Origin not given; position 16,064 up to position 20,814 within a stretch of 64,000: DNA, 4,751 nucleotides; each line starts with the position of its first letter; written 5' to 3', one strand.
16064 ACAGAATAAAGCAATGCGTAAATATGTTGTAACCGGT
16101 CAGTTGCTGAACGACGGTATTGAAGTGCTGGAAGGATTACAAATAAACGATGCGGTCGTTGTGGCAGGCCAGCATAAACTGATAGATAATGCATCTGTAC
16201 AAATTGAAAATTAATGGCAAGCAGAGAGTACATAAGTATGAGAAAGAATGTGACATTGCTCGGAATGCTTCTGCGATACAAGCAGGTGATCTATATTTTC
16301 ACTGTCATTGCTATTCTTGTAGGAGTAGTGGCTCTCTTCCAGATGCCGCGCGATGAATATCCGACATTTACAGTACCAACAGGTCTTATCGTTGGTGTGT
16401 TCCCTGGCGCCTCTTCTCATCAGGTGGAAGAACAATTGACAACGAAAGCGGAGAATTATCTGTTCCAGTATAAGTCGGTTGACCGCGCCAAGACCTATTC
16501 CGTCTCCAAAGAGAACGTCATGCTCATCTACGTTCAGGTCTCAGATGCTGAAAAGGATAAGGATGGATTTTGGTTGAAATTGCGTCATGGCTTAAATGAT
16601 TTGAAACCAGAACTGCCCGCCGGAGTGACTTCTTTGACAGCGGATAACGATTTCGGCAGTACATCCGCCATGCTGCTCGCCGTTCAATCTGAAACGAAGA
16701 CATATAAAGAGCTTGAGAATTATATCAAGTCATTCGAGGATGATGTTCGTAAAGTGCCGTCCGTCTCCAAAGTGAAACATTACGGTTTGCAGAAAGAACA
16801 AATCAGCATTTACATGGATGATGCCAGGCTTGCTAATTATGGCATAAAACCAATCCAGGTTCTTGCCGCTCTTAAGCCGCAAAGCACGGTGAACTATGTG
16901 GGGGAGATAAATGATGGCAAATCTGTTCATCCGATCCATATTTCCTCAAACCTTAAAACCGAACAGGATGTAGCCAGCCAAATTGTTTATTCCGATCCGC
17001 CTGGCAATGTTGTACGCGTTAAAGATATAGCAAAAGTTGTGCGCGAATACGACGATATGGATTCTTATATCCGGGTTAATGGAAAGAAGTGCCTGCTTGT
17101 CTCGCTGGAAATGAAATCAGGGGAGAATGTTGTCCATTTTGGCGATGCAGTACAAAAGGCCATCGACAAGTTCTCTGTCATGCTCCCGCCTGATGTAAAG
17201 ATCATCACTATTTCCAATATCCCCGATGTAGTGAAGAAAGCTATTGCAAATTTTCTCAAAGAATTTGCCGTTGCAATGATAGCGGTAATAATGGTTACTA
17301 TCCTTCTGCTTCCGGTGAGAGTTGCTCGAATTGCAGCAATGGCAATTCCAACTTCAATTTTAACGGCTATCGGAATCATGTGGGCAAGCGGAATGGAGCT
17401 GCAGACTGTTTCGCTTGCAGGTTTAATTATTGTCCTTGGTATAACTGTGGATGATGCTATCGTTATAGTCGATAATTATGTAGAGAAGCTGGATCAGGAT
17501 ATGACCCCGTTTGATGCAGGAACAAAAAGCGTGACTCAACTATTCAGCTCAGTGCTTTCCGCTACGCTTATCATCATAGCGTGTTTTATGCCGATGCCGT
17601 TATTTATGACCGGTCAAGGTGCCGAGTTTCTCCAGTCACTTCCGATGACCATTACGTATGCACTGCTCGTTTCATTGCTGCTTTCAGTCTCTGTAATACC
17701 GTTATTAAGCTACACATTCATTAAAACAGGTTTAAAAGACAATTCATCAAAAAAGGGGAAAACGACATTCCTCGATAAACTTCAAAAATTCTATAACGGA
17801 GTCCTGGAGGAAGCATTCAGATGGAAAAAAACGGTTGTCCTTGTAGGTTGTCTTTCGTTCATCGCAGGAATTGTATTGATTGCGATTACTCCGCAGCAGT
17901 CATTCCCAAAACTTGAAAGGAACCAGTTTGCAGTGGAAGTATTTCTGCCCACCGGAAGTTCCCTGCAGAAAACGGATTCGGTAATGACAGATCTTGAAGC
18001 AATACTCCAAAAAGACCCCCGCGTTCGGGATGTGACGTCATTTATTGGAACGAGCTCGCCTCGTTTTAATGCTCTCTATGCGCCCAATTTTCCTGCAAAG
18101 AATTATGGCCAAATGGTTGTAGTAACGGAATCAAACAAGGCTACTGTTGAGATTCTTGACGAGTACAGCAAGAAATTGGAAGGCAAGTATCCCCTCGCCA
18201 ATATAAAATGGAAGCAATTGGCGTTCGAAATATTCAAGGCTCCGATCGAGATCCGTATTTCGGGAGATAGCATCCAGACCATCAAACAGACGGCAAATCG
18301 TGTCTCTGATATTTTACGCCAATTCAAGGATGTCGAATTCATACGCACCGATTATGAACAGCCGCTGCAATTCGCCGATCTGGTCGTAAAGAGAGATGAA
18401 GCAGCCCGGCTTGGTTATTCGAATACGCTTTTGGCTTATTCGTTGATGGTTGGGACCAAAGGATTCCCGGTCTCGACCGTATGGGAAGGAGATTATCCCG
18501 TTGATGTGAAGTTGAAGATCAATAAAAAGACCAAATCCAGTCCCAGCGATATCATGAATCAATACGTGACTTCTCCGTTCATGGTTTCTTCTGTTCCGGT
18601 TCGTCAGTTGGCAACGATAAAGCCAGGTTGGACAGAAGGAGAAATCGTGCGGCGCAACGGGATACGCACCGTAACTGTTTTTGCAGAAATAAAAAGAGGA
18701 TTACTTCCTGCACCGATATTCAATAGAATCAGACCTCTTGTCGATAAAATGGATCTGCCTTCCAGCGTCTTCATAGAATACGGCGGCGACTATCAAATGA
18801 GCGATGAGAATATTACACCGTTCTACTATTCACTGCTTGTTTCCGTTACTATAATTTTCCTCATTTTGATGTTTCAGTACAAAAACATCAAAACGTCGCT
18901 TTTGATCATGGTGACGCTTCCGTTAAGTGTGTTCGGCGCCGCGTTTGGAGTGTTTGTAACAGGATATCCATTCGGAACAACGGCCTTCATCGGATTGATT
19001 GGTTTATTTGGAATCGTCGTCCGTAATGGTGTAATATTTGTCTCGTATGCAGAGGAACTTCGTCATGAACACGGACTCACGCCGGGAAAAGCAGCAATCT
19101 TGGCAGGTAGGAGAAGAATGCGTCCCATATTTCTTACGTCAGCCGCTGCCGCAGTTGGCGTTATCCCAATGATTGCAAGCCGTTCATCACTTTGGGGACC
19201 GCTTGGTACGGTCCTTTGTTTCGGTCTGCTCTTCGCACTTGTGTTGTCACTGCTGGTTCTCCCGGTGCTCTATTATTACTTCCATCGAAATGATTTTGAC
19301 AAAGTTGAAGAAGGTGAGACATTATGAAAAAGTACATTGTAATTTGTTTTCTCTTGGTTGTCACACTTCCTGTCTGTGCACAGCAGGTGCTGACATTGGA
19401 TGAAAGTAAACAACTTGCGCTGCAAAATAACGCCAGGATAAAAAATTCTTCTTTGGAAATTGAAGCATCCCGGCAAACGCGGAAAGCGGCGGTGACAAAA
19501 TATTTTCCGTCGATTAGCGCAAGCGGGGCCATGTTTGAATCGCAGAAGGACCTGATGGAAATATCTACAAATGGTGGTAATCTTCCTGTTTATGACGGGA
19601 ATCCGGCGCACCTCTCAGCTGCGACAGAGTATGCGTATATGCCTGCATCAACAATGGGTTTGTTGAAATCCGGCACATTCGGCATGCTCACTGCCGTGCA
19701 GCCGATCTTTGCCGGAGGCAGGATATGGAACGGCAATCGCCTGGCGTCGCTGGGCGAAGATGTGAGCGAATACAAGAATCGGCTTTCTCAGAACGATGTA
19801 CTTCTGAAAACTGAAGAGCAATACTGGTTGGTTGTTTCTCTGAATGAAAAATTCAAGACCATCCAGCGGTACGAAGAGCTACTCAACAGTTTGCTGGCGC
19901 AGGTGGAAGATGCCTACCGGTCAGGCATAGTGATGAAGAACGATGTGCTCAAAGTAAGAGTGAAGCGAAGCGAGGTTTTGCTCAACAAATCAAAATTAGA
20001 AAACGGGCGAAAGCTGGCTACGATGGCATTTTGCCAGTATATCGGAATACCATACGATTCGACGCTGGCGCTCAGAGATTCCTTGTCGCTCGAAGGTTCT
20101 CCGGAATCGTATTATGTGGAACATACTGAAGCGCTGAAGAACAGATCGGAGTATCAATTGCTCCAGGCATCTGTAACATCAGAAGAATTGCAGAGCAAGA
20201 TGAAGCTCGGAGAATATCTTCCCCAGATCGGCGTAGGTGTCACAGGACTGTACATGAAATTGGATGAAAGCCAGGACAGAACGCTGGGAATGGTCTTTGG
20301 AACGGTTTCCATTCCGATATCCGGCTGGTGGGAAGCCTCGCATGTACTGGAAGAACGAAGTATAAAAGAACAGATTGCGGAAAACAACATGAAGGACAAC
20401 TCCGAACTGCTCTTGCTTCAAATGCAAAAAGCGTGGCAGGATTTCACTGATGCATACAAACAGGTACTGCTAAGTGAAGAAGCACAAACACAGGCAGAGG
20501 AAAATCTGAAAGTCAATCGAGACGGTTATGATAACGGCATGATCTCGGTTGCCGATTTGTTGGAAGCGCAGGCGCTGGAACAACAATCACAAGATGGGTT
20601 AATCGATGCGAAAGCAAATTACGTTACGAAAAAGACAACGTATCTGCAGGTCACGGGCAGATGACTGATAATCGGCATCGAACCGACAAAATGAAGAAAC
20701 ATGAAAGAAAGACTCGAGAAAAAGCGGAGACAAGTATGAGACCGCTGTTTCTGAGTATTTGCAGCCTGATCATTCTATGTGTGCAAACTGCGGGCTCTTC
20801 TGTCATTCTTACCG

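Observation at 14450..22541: Compositionally foreign (about 40% GC) island carrying TetR plus a tripartite RND efflux pump, with a trailing intermediate-GC region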

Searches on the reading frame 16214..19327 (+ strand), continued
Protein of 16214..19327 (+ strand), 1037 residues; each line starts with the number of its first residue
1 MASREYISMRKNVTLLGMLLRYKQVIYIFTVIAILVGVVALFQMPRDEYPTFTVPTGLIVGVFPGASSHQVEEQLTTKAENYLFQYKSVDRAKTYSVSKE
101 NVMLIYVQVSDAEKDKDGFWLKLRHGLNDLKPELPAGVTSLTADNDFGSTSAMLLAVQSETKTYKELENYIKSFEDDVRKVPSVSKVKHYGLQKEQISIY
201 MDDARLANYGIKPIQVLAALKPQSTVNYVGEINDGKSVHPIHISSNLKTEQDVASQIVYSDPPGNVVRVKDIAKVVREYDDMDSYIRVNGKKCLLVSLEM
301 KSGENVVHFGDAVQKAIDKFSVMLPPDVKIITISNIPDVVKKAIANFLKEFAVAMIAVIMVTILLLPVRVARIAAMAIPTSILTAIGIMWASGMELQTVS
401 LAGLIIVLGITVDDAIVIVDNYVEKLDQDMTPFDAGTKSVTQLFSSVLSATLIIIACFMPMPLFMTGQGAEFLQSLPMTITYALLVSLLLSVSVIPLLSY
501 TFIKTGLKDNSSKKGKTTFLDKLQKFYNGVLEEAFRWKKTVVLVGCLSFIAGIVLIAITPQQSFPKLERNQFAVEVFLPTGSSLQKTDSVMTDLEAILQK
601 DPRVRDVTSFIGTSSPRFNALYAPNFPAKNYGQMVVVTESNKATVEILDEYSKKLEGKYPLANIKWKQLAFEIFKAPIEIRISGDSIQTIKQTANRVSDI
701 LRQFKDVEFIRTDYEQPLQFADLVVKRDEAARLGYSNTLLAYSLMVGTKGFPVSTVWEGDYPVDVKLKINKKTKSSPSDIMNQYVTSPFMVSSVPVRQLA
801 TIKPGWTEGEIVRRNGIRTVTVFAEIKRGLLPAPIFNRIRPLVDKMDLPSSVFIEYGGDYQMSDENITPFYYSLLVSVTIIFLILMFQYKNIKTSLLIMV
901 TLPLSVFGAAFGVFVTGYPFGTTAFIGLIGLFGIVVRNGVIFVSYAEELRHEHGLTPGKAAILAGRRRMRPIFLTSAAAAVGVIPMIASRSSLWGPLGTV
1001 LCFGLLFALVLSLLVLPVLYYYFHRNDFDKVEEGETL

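Call 64: find_homologous_proteins(query=window:16214-19327:+)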
Query window:16214-19327:+ (1037 aa): 2119 proteins with E <= 0.001 among 8000 candidates; the best 120 are listed.
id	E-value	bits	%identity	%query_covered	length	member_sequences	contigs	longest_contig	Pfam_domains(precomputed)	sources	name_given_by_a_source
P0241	0.0e+0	2265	100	99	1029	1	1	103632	PF03176.22,PF02355.23,PF00873.26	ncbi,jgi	ncbi:MAG: efflux RND transporter permease subunit [Bacteroidota bacterium]|jgi:multidrug efflux pump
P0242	0.0e+0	2012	88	99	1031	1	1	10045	PF03176.22,PF02355.23,PF00873.26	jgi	jgi:multidrug efflux pump subunit AcrB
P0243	0.0e+0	2001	88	99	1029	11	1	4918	PF03176.22,PF02355.23,PF00873.26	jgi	jgi:multidrug efflux pump subunit AcrB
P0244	0.0e+0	1997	88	99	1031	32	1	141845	PF03176.22,PF02355.23,PF00873.26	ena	-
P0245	0.0e+0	1985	87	99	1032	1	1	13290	PF03176.22,PF02355.23,PF00873.26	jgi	jgi:multidrug efflux pump subunit AcrB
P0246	0.0e+0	1984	87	99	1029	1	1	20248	PF03176.22,PF02355.23,PF00873.26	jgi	jgi:multidrug efflux pump subunit AcrB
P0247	0.0e+0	1981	87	99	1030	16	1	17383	PF03176.22,PF02355.23,PF00873.26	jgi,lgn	jgi:multidrug efflux pump subunit AcrB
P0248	0.0e+0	1979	86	99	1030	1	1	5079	PF03176.22,PF02355.23,PF00873.26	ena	-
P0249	0.0e+0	1978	86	99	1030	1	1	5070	PF03176.22,PF02355.23,PF00873.26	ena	-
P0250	0.0e+0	1977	86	99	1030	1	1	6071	PF03176.22,PF02355.23,PF00873.26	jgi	jgi:multidrug efflux pump subunit AcrB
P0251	0.0e+0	1974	87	99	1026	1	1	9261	PF03176.22,PF02355.23,PF00873.26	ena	-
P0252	0.0e+0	1972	86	98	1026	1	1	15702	PF03176.22,PF02355.23,PF00873.26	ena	-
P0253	0.0e+0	1972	86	99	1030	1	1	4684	PF03176.22,PF02355.23,PF00873.26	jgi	jgi:multidrug efflux pump subunit AcrB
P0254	0.0e+0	1971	86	98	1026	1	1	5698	PF03176.22,PF02355.23,PF00873.26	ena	-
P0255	0.0e+0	1966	85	99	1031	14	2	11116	PF03176.22,PF00873.26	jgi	jgi:multidrug efflux pump subunit AcrB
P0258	0.0e+0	1940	85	99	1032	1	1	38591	PF03176.22,PF02355.23,PF00873.26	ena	-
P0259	0.0e+0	1930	84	100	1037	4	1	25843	PF03176.22,PF02355.23,PF00873.26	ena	-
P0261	0.0e+0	1926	84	99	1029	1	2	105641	PF03176.22,PF02355.23,PF00873.26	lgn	-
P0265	0.0e+0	1821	77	99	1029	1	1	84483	PF03176.22,PF02355.23,PF00873.26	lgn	-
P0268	0.0e+0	1740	75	99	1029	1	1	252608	PF03176.22,PF02355.23,PF00873.26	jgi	jgi:multidrug efflux pump subunit AcrB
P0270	0.0e+0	1646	70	99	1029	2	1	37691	PF03176.22,PF02355.23,PF00873.26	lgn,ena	-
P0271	0.0e+0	1628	70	99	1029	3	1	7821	PF03176.22,PF02355.23,PF00873.26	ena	-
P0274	0.0e+0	1615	69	99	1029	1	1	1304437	PF03176.22,PF02355.23,PF00873.26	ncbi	ncbi:MAG: efflux RND transporter permease subunit [Smithellaceae bacterium]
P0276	0.0e+0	1604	68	99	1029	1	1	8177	PF03176.22,PF02355.23,PF00873.26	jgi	jgi:multidrug efflux pump subunit AcrB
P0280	0.0e+0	1598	69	99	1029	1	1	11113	PF03176.22,PF02355.23,PF00873.26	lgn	-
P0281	0.0e+0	1596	68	99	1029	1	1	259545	PF03176.22,PF02355.23,PF00873.26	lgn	-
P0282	0.0e+0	1593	68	99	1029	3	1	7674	PF03176.22,PF02355.23,PF00873.26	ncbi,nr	ncbi:MAG TPA: efflux RND transporter permease subunit [Ignavibacteriales bacterium]|nr:efflux RND tr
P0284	0.0e+0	1588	67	99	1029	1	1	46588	PF03176.22,PF02355.23,PF00873.26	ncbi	-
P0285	0.0e+0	1586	68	99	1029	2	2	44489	PF03176.22,PF02355.23,PF00873.26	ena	-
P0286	0.0e+0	1582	68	99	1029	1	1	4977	PF03176.22,PF02355.23,PF00873.26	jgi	jgi:multidrug efflux pump subunit AcrB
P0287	0.0e+0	1579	67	99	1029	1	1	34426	PF03176.22,PF02355.23,PF00873.26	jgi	jgi:multidrug efflux pump subunit AcrB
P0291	0.0e+0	1569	66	99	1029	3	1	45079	PF03176.22,PF02355.23,PF00873.26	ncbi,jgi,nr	ncbi:MAG: efflux RND transporter permease subunit [Bacteroidetes bacterium]|nr:efflux RND transporte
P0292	0.0e+0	1567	66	99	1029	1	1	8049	PF03176.22,PF02355.23,PF00873.26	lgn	-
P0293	0.0e+0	1563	65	99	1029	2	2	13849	PF03176.22,PF02355.23,PF00873.26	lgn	-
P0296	0.0e+0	1558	66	99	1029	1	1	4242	PF03176.22,PF02355.23,PF00873.26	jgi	-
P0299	0.0e+0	1553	65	99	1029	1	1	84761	PF03176.22,PF02355.23,PF00873.26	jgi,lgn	-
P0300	0.0e+0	1553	66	99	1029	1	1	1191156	PF03176.22,PF02355.23,PF00873.26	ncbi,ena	-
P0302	0.0e+0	1550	66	99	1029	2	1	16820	PF03176.22,PF02355.23,PF00873.26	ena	-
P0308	0.0e+0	1527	66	99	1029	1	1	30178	PF03176.22,PF02355.23,PF00873.26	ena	-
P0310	0.0e+0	1520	65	99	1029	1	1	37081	PF03176.22,PF02355.23,PF00873.26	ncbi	ncbi:MAG: efflux RND transporter permease subunit [Ignavibacteriaceae bacterium]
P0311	0.0e+0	1520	65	99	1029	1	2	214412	PF03176.22,PF02355.23,PF00873.26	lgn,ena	-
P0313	0.0e+0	1519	64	99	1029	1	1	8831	PF03176.22,PF02355.23,PF00873.26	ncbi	-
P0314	0.0e+0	1516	65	99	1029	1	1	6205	PF03176.22,PF02355.23,PF00873.26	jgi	jgi:multidrug efflux pump subunit AcrB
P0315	0.0e+0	1511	65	99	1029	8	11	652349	PF03176.22,PF02355.23,PF00873.26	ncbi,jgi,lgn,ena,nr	ncbi:MAG: cation transporter [Stygiobacter sp. RIFOXYC12_FULL_38_8]|jgi:multidrug efflux pump subuni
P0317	0.0e+0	1507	65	99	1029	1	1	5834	PF03176.22,PF00873.26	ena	-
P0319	0.0e+0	1506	65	99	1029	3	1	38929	PF03176.22,PF02355.23,PF00873.26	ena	-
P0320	0.0e+0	1506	65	99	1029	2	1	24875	PF03176.22,PF02355.23,PF00873.26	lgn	-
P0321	0.0e+0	1505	65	99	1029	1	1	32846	PF03176.22,PF02355.23,PF00873.26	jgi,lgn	jgi:multidrug efflux pump subunit AcrB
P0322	0.0e+0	1505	65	99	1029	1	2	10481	PF03176.22,PF02355.23,PF00873.26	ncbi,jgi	-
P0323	0.0e+0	1504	64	99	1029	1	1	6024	PF03176.22,PF02355.23,PF00873.26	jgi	-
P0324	0.0e+0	1502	64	99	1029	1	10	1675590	PF03176.22,PF02355.23,PF00873.26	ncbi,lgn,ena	-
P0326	0.0e+0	1501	64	99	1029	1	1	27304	PF03176.22,PF02355.23,PF00873.26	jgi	jgi:multidrug efflux pump subunit AcrB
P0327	0.0e+0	1501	65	99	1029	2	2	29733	PF03176.22,PF02355.23,PF00873.26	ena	-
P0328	0.0e+0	1501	64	99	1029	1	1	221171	PF03176.22,PF02355.23,PF00873.26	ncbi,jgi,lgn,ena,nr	ncbi:MAG: efflux RND transporter permease subunit [Bacteroidetes bacterium]|nr:efflux RND transporte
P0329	0.0e+0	1501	64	99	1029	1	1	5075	PF03176.22,PF02355.23,PF00873.26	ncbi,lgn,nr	ncbi:MAG: efflux RND transporter permease subunit [Ignavibacteria bacterium]|nr:efflux RND transport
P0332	0.0e+0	1498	64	99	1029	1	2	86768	PF03176.22,PF02355.23,PF00873.26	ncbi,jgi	-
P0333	0.0e+0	1498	64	99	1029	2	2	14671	PF03176.22,PF02355.23,PF00873.26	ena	-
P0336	0.0e+0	1497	64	99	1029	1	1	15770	PF03176.22,PF02355.23,PF00873.26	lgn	-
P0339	0.0e+0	1497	64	99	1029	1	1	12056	PF03176.22,PF02355.23,PF00873.26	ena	-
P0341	0.0e+0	1496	64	99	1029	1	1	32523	PF03176.22,PF02355.23,PF00873.26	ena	-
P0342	0.0e+0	1496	64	99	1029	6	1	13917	PF03176.22,PF02355.23,PF00873.26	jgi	-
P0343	0.0e+0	1496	64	99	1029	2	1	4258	PF03176.22,PF00873.26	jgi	jgi:multidrug efflux pump subunit AcrB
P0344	0.0e+0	1495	64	99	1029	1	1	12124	PF03176.22,PF02355.23,PF00873.26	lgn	-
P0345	0.0e+0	1495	64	99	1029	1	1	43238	PF03176.22,PF02355.23,PF00873.26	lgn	-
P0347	0.0e+0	1492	63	99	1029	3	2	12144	PF03176.22,PF02355.23,PF00873.26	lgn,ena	-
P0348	0.0e+0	1492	63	99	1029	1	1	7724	PF03176.22,PF02355.23,PF00873.26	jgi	-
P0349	0.0e+0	1492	63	99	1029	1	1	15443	PF03176.22,PF02355.23,PF00873.26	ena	-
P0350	0.0e+0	1491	63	99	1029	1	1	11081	PF03176.22,PF02355.23,PF00873.26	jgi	-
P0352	0.0e+0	1491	64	99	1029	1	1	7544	PF03176.22,PF02355.23,PF00873.26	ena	-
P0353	0.0e+0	1491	64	99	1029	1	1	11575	PF03176.22,PF02355.23,PF00873.26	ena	-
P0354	0.0e+0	1490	64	99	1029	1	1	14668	PF03176.22,PF02355.23,PF00873.26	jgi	jgi:multidrug efflux pump subunit AcrB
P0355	0.0e+0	1490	63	99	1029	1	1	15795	PF03176.22,PF02355.23,PF00873.26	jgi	-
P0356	0.0e+0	1490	64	99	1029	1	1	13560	PF03176.22,PF02355.23,PF00873.26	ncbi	-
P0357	0.0e+0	1489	63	99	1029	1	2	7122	PF03176.22,PF02355.23,PF00873.26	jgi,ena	-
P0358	0.0e+0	1489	64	99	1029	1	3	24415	PF03176.22,PF02355.23,PF00873.26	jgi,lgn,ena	jgi:multidrug efflux pump subunit AcrB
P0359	0.0e+0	1489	63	99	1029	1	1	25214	PF03176.22,PF02355.23,PF00873.26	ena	-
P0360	0.0e+0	1489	63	99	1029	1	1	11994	PF03176.22,PF02355.23,PF00873.26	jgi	jgi:multidrug efflux pump subunit AcrB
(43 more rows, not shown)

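Call 66: find_encoding_contigs(protein=P0258, flank=10000, max_places=2)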
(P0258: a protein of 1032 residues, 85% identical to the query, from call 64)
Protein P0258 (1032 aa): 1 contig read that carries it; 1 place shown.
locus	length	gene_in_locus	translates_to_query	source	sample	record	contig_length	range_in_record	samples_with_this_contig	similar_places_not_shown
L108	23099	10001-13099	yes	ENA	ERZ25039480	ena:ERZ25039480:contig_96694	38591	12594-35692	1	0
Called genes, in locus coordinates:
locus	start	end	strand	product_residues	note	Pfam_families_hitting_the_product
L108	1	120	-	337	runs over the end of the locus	PF01408:GFO_IDH_MocA, PF02894:GFO_IDH_MocA_C, PF22725:GFO_IDH_MocA_C3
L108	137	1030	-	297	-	PF01066:CDP-OH_P_transf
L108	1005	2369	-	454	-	PF00202:Aminotran_3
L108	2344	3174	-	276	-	-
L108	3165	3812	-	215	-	PF01066:CDP-OH_P_transf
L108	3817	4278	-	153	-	-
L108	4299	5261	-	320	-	PF02470:MlaD, PF28544:Helical_needle (weak)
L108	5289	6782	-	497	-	PF02405:MlaE, PF00005:ABC_tran, PF13304:AAA_21 (faint)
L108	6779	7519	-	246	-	PF00483:NTP_transferase, PF12804:NTP_transf_3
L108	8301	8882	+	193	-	PF00440:TetR_N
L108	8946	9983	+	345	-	PF25917:BSH_RND (weak), PF25954:Beta-barrel_RND_2, PF25990:Beta-barrel_YknX (weak), PF25967:RND-MFP_C (weak), PF25989:YknX_C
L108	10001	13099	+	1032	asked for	PF00873:ACR_tran, PF02355:SecD_SecF_C (faint), PF03176:MMPL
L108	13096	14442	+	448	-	PF02321:OEP (weak)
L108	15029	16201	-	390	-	PF01625:PMSR, PF01641:SelR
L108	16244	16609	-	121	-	-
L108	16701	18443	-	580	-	PF02683:DsbD_TM, PF13386:DsbD_2 (weak), PF00578:AhpC-TSA, PF08534:Redoxin, PF13905:Thioredoxin_8, PF17991:Thioredoxin_10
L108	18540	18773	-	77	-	-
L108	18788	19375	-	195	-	PF04542:Sigma70_r2, PF08281:Sigma70_r4_2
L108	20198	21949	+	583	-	PF14684:Tricorn_C1 (weak), PF03572:Peptidase_S41, PF18962:Por_Secre_tail (faint)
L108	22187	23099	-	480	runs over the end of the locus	-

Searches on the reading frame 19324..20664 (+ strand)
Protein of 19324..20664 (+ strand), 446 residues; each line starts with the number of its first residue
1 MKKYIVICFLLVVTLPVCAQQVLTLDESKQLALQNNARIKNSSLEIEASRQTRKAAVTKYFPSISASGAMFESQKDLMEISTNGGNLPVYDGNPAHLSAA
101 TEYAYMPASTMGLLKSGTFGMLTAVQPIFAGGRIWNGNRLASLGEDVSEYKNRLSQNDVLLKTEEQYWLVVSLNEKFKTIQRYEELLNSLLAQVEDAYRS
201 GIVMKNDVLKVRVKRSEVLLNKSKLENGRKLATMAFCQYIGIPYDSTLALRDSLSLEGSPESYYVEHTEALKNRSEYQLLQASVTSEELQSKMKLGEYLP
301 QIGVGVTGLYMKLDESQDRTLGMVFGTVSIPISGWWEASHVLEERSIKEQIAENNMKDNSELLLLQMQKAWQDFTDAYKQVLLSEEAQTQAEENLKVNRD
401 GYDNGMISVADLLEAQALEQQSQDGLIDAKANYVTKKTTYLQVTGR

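Call 3: search_protein_families(library=pfam, proteins=[window:19324-20664:+])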
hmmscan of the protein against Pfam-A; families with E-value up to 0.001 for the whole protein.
window:19324-20664:+ (446 aa): 1 family
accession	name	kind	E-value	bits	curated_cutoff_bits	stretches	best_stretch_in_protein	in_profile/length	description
PF02321.23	OEP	-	4.5e-45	154.2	22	2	25-241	1-187/187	Outer membrane efflux protein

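Call 27: search_protein_families(library=ncbifam, proteins=[window:19324-20664:+])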
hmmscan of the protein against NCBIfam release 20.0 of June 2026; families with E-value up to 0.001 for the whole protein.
window:19324-20664:+ (446 aa): 4 families
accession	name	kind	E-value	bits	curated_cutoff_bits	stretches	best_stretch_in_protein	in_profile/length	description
TIGR01844.1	type_I_sec_TolC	subfamily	3.9e-22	78.8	225.15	3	270-446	12-195/414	TolC family outer membrane protein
NF052390.1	efflux_OMP_AbuO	equivalog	1.8e-07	30.3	700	1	5-435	6-421/447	multidrug efflux outer membrane protein AbuO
TIGR01845.1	outer_NodT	subfamily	5.6e-06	25.4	210.05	0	381-438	394-451/460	efflux transporter outer membrane subunit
NF033143.1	efflux_OM_AdeK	equivalog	3.9e-05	22.6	900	0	296-421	97-226/480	multidrug efflux RND transporter AdeIJK outer membrane channel subunit AdeK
